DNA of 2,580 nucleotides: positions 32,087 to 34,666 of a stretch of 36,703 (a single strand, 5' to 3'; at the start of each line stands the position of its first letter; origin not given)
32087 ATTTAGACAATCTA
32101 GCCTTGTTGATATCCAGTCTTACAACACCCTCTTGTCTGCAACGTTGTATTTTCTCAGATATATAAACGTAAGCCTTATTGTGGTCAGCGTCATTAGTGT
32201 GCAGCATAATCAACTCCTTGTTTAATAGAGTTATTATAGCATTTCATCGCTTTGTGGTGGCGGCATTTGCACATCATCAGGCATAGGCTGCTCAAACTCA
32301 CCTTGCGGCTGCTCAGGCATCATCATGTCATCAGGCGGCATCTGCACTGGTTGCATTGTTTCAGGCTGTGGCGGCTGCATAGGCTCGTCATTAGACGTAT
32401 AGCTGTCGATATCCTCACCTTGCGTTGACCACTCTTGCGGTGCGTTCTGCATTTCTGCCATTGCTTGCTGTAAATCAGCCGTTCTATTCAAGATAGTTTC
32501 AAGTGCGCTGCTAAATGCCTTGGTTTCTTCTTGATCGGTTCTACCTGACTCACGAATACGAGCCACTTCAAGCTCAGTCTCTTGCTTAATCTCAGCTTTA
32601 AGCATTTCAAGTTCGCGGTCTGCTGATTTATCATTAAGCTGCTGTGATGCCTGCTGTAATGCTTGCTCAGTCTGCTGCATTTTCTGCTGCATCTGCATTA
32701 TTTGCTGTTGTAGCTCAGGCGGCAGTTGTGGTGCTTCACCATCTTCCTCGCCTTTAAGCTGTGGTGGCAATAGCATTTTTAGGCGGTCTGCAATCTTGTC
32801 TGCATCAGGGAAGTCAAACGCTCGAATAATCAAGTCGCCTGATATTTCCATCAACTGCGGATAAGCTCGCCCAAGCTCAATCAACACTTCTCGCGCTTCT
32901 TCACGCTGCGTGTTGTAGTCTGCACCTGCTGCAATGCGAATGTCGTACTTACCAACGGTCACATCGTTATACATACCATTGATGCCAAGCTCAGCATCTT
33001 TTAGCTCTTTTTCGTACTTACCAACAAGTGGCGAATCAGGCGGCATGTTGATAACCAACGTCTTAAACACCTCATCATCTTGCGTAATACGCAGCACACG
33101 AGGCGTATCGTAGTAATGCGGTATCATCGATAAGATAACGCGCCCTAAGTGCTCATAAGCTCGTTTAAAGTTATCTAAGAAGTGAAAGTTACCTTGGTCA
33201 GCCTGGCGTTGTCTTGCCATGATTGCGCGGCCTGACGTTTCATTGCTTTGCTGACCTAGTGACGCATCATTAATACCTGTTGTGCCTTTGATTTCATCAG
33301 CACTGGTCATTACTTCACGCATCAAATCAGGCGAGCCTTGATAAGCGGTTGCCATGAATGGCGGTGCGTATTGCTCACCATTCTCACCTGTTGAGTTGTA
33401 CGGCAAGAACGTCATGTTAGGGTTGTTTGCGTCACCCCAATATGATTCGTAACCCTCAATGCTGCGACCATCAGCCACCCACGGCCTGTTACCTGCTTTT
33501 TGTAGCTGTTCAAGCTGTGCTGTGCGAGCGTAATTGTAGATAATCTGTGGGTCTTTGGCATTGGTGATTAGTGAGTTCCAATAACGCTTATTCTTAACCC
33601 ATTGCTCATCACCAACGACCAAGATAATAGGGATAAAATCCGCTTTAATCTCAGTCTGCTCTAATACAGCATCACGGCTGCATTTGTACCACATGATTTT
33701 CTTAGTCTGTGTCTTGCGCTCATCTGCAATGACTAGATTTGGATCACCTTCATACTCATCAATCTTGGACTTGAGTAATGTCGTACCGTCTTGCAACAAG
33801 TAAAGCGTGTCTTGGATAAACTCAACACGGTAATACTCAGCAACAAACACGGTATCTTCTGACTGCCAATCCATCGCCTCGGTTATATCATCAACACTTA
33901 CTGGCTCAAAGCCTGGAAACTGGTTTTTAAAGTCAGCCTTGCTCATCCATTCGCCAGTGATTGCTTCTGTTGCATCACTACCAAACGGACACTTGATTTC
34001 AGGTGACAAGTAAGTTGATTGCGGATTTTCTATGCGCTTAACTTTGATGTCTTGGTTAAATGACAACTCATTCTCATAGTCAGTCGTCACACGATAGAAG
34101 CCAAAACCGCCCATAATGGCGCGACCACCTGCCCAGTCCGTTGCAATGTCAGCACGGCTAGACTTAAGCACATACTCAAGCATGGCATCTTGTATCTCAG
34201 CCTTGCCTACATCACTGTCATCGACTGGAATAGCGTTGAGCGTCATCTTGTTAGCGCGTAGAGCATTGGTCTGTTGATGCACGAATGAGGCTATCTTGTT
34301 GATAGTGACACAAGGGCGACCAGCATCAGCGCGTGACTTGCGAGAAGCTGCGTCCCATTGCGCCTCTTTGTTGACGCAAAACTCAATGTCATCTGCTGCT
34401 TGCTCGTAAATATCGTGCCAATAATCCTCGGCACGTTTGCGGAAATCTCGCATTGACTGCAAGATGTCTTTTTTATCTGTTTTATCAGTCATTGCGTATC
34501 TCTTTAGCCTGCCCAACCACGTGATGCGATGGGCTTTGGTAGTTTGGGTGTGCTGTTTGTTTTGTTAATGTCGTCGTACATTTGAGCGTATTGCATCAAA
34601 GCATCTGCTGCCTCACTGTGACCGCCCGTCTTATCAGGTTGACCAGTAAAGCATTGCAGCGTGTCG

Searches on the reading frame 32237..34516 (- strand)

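Call 74: search_protein_families(library=pfam, proteins=[window:32237-34516:-], max_evalue=0.001)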
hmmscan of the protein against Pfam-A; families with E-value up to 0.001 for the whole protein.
window:32237-34516:- (760 aa): 1 family
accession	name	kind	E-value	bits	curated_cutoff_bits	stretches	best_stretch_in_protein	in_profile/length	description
PF16510.12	P22_portal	-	3.5e-151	505.1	26.1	1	26-628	4-592/594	Phage P22-like portal protein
